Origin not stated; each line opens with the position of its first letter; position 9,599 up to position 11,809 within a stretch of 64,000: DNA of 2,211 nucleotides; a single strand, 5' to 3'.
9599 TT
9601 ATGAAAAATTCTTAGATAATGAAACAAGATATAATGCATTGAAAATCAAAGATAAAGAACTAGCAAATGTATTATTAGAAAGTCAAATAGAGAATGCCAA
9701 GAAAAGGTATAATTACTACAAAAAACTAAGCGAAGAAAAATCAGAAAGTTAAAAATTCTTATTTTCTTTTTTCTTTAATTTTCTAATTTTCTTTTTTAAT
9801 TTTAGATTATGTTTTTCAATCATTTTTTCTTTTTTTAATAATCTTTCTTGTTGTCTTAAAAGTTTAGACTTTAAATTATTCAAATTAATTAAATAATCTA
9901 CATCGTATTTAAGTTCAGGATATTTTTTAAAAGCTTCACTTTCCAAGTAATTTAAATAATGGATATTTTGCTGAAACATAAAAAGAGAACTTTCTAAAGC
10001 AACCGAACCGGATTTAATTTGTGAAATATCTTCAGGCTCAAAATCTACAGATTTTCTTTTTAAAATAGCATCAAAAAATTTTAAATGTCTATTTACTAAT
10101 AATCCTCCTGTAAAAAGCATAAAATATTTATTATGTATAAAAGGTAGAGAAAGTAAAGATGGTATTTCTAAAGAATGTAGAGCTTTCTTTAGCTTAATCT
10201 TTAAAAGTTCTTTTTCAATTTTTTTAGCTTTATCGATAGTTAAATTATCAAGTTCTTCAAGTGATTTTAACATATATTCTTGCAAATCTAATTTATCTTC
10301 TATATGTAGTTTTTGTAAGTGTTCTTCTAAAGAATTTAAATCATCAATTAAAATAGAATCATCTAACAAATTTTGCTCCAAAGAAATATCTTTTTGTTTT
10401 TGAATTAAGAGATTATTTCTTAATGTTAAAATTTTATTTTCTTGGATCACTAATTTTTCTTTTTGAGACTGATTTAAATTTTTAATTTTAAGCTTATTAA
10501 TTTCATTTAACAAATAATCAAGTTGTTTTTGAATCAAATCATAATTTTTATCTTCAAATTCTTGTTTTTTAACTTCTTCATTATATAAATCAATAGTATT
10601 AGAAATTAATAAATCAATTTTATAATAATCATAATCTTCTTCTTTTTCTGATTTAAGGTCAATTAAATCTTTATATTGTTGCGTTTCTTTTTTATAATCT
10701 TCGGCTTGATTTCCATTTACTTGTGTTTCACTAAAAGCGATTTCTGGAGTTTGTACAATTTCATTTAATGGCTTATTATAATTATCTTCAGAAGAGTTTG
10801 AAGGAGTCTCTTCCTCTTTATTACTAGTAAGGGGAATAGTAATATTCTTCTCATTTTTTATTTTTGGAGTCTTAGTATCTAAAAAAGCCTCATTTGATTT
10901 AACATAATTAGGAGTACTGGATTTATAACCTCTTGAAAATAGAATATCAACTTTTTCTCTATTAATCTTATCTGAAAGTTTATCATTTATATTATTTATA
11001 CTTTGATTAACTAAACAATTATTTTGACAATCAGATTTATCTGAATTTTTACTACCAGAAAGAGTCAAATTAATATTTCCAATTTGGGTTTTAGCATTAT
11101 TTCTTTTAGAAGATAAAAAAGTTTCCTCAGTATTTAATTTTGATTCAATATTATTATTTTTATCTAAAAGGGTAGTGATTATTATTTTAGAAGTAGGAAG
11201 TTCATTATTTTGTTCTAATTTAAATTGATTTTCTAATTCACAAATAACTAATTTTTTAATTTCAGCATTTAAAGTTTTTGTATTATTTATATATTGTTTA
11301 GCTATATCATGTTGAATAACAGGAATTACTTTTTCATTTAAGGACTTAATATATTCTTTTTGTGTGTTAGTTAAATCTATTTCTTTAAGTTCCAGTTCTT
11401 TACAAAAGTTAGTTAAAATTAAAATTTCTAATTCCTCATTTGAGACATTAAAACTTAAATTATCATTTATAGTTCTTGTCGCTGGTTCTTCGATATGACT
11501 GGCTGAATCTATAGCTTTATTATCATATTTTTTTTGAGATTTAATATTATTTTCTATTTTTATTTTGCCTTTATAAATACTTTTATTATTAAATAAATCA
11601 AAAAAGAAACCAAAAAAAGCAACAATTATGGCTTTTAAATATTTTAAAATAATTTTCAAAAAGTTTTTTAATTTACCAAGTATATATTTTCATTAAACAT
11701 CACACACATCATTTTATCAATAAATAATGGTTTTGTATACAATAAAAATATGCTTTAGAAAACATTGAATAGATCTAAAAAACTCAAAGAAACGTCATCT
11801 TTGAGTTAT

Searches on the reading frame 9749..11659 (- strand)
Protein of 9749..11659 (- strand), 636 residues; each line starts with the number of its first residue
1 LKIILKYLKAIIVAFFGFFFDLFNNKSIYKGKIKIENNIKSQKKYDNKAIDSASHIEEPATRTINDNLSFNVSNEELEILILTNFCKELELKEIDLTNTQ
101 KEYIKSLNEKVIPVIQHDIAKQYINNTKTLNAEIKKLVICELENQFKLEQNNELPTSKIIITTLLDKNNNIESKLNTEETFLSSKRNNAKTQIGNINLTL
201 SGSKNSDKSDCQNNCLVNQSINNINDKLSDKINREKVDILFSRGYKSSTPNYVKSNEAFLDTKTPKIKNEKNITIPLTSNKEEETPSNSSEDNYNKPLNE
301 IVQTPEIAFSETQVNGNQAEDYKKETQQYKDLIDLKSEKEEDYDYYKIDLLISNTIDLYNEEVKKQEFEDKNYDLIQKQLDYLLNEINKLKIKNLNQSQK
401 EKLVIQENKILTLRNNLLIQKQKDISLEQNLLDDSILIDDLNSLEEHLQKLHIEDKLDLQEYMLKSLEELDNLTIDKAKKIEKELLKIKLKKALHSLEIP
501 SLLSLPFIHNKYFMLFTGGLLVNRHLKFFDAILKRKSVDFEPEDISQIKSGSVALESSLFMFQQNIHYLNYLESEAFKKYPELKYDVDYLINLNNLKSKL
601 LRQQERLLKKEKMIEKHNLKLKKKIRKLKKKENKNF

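Call 82: search_protein_families(library=pfam, max_evalue=0.001, proteins=[window:9749-11659:-])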
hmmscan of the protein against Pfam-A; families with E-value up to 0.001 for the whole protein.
window:9749-11659:- (636 aa): 1 family
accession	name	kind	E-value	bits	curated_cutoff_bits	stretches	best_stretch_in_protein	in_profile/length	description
PF10732.14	DUF2524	-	0.00087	20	25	0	351-418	17-83/84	Protein of unknown function (DUF2524)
